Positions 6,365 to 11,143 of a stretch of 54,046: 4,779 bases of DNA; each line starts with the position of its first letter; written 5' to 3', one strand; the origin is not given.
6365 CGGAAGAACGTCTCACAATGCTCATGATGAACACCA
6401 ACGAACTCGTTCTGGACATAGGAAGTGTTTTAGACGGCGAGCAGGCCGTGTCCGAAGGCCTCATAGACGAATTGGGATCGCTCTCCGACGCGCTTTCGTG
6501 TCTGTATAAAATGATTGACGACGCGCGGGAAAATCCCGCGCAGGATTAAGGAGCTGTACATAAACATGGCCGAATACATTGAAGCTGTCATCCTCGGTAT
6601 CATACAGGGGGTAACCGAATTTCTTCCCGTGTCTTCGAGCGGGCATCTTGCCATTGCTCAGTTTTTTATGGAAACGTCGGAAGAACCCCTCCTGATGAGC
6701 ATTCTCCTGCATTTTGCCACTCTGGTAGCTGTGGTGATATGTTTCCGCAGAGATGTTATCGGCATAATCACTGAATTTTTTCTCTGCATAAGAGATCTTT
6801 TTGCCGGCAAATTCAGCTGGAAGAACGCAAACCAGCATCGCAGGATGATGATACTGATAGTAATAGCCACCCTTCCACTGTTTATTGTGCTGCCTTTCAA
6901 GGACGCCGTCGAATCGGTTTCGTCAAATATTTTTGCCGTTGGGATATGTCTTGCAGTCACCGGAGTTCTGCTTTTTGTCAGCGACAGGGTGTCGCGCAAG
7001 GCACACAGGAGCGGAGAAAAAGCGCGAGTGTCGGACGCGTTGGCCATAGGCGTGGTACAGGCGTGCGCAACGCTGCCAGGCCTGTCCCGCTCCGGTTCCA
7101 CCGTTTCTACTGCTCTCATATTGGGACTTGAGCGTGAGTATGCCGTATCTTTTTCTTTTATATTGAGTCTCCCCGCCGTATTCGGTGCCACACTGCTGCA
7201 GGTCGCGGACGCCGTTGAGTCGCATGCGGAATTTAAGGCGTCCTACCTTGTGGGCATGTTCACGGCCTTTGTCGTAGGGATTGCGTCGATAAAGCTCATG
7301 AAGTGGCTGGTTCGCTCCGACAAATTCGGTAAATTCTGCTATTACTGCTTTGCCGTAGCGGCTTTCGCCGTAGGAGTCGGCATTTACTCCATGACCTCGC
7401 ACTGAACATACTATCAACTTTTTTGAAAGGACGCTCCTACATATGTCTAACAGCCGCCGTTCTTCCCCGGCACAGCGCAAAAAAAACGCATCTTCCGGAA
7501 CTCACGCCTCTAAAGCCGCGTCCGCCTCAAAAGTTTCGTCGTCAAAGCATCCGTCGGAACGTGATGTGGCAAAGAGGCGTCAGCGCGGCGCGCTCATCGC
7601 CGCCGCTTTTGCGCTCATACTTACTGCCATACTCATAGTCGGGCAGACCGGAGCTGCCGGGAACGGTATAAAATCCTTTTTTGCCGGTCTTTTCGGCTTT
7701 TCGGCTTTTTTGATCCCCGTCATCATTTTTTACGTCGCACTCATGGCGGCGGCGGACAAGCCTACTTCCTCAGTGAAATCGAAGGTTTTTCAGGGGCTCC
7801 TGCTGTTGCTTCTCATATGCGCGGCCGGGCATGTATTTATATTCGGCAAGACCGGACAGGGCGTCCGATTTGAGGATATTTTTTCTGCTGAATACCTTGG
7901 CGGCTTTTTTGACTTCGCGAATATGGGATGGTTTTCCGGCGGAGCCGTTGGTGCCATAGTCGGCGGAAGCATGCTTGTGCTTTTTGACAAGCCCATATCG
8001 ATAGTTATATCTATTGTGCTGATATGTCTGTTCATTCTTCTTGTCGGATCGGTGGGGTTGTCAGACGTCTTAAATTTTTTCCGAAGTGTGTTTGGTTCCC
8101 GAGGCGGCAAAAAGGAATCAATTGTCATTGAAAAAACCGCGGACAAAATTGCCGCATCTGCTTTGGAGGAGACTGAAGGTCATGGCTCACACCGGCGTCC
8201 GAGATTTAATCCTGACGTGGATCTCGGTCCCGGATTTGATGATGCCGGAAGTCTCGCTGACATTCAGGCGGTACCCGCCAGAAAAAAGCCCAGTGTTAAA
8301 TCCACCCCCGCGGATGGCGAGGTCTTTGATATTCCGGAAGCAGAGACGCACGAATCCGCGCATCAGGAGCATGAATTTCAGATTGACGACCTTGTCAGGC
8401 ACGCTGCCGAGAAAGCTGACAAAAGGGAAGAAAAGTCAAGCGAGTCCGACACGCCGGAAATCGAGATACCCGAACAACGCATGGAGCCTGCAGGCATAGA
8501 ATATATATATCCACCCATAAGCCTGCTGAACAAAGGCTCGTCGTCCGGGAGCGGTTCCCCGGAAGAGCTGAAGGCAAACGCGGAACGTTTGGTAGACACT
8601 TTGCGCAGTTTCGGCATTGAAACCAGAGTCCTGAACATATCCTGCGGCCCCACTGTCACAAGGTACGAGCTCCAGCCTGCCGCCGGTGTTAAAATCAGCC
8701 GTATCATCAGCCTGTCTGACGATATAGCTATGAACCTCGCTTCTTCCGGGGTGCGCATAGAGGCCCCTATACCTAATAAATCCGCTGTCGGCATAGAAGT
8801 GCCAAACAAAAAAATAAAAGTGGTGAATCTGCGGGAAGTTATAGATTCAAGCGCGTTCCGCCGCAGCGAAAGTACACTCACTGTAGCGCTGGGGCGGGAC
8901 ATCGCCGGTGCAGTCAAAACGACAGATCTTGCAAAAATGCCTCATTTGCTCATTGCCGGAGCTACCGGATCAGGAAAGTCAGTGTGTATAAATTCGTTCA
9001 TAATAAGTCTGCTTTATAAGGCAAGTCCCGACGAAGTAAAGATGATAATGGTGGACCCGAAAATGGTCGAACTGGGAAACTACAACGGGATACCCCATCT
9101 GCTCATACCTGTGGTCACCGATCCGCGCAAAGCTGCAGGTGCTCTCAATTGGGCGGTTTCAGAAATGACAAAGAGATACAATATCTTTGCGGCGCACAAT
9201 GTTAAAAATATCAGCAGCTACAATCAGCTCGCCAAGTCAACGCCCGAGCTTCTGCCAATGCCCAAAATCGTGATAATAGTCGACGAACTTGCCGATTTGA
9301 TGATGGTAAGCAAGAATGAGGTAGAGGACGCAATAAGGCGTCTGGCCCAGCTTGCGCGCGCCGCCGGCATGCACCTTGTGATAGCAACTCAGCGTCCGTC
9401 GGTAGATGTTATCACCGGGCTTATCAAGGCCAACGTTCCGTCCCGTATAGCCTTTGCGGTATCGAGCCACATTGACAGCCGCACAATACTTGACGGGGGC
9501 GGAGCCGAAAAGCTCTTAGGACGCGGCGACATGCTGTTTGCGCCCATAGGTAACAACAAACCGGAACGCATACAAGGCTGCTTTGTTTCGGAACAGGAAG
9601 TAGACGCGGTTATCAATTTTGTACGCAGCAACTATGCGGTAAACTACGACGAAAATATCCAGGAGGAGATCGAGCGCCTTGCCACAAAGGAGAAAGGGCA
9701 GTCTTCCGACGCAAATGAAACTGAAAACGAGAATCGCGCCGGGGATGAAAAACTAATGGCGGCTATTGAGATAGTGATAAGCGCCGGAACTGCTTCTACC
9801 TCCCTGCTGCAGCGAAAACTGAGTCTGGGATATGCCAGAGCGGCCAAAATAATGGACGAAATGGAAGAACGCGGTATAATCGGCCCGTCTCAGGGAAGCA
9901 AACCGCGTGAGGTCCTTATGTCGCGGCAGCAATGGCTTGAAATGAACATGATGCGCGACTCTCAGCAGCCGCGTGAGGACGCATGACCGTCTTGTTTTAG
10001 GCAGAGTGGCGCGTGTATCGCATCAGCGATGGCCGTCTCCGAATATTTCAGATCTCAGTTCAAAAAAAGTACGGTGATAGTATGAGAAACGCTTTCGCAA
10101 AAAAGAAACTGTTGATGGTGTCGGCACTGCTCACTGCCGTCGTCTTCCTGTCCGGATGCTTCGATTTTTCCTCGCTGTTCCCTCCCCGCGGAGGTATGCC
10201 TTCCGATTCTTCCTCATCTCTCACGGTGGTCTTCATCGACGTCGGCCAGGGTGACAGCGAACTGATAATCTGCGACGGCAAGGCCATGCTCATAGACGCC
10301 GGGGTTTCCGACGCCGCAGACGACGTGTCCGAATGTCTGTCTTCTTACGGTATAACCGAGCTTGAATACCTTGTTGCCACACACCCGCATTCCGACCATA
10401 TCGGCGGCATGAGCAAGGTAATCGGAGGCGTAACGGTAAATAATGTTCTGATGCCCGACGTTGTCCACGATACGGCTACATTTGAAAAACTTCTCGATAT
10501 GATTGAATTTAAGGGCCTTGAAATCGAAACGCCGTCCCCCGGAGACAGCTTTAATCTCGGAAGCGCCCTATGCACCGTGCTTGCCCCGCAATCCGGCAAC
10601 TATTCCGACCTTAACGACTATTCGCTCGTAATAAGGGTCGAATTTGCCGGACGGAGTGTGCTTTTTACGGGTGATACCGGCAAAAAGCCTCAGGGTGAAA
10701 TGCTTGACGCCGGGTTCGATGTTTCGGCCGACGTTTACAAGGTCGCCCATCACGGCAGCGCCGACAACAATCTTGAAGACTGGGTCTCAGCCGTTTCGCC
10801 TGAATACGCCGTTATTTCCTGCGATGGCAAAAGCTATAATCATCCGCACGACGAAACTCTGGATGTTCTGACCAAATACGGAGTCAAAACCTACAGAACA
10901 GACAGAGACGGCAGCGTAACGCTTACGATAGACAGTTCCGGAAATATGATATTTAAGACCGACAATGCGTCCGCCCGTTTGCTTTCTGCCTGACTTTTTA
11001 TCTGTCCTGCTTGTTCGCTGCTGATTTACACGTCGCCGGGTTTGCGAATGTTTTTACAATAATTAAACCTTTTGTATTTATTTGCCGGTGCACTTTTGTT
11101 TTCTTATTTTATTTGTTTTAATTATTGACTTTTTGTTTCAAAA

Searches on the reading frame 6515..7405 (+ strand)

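Call 23: search_protein_families(library=pfam, proteins=[window:6515-7405:+], max_evalue=0.00001)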
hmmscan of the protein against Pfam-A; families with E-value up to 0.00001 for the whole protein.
window:6515-7405:+ (296 aa): 1 family
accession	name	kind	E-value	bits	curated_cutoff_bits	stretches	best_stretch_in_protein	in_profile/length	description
PF02673.24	BacA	-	5.1e-74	249.6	33.4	1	24-283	1-256/257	Bacitracin resistance protein BacA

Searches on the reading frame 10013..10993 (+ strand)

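Call 23: search_protein_families(library=pfam, proteins=[window:10013-10993:+], max_evalue=0.00001)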
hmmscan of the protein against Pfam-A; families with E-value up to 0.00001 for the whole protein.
window:10013-10993:+ (326 aa): 2 families
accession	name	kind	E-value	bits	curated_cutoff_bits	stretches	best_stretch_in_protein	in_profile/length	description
PF00753.33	Lactamase_B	-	5.5e-17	62.8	22.7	1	77-272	3-195/196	Metallo-beta-lactamase superfamily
PF12706.13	Lactamase_B_2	-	3.4e-08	33.8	27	1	93-229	4-148/200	Beta-lactamase superfamily domain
